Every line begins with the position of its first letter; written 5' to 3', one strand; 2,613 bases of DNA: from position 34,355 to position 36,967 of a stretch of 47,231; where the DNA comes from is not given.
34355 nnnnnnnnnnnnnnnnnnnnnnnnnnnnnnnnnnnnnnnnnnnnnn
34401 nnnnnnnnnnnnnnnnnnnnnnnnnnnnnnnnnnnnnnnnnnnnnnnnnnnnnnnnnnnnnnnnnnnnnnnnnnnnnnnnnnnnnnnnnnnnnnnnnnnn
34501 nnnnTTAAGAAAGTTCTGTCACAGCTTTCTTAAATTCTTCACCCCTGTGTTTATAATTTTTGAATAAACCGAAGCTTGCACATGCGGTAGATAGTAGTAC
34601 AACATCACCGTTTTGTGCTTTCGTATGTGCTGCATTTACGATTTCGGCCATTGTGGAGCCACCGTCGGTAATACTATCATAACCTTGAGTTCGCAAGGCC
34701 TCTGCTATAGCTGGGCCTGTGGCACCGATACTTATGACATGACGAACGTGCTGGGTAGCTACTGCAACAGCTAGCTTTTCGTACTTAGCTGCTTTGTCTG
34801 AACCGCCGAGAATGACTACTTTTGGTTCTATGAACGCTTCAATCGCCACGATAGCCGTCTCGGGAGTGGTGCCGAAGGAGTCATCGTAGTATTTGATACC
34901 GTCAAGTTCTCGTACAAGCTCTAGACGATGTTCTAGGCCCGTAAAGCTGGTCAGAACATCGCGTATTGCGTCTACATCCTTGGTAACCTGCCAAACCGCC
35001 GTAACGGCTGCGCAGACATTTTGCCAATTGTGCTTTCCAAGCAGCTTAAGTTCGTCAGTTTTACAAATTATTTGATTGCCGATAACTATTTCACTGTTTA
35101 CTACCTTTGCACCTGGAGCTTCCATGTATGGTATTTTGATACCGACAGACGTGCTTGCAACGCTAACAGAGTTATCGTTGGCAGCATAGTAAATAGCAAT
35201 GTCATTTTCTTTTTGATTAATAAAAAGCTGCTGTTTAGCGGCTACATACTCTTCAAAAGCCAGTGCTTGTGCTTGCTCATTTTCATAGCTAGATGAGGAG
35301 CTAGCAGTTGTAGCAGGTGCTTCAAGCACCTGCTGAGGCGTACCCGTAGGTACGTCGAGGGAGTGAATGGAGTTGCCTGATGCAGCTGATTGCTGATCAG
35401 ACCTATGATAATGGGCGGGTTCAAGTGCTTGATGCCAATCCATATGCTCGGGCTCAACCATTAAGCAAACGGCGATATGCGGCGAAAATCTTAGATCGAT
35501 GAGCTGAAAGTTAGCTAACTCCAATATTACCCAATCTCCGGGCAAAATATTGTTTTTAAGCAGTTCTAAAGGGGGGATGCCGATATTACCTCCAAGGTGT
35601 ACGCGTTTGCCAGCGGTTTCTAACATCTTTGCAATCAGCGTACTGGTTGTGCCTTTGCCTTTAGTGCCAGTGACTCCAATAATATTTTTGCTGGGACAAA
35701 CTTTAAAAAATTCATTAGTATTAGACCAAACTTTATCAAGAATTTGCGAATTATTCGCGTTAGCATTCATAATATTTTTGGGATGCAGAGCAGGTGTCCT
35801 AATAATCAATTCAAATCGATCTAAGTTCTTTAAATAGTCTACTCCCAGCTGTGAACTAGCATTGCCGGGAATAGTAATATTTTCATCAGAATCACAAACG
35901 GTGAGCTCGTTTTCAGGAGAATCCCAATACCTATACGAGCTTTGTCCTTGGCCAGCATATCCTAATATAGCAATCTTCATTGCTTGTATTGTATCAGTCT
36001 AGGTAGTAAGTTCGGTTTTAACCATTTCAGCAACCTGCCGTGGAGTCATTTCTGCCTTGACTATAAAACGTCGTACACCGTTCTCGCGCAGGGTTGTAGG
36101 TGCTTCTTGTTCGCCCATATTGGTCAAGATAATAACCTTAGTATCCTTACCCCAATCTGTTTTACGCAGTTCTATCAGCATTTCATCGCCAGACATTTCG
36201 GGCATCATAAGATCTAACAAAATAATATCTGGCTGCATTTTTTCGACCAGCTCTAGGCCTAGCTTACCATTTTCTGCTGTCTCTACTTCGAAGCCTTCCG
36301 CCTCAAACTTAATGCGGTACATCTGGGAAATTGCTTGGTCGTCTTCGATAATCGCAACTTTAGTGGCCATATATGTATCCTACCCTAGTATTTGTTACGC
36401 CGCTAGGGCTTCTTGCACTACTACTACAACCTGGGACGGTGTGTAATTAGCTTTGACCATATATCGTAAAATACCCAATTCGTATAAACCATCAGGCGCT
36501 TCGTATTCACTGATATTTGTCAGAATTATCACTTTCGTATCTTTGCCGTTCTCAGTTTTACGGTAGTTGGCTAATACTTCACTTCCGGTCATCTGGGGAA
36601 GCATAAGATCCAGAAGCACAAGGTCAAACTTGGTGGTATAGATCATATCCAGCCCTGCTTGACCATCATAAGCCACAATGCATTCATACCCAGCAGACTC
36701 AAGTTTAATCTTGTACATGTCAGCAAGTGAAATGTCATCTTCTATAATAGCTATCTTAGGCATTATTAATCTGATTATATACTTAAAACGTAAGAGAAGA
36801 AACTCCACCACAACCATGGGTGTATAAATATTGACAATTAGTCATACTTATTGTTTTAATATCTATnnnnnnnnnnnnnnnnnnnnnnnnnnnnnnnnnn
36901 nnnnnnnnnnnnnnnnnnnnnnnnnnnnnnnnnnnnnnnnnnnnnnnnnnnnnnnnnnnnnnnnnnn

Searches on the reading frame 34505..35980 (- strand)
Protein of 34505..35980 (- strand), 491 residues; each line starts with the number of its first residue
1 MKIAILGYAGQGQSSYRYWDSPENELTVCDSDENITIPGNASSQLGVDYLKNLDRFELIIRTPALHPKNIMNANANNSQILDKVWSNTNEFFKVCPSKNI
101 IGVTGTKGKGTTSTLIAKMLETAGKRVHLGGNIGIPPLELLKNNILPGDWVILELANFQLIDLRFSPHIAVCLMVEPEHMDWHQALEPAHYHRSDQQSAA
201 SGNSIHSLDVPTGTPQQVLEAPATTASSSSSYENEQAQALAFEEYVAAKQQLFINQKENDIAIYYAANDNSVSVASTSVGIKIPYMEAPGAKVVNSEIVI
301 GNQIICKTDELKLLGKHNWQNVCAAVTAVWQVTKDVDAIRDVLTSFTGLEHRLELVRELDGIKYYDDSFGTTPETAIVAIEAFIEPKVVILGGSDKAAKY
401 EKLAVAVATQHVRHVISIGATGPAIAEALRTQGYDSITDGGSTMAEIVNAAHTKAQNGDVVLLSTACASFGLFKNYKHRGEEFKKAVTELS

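Call 3: search_protein_families(library=pfam, proteins=[window:34505-35980:-], max_evalue=0.01)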
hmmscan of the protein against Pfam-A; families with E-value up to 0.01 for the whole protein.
window:34505-35980:- (491 aa): 3 families
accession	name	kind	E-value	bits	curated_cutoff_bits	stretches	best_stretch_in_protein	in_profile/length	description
PF08245.18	Mur_ligase_M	-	2.1e-16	60.9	24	2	103-187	1-100/200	Mur ligase middle domain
PF02875.26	Mur_ligase_C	-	5.8e-13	50.2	28.4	1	351-467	1-127/127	Mur ligase, glutamate ligase domain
PF02579.22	Nitro_FeMo-Co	-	0.0063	17.2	26.3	0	366-450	6-91/94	Dinitrogenase iron-molybdenum cofactor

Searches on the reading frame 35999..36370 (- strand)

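Call 3: search_protein_families(library=pfam, proteins=[window:35999-36370:-], max_evalue=0.01)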
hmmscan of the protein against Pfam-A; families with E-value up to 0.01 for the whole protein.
window:35999-36370:- (123 aa): 1 family
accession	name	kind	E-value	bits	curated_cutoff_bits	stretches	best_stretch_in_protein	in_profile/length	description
PF00072.30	Response_reg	-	2.2e-22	79.8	30.2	1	5-114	1-107/111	Response regulator receiver domain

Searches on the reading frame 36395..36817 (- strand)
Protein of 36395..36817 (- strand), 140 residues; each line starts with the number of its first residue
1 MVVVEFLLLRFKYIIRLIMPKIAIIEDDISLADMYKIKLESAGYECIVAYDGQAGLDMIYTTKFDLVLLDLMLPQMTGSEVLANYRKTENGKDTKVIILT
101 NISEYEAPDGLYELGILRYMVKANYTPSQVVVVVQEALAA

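Call 3: search_protein_families(library=pfam, proteins=[window:36395-36817:-], max_evalue=0.01)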
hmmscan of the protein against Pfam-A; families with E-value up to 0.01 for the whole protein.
window:36395-36817:- (140 aa): 1 family
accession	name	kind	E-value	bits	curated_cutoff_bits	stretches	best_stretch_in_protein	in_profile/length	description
PF00072.30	Response_reg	-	1.1e-16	61.4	30.2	1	22-123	1-100/111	Response regulator receiver domain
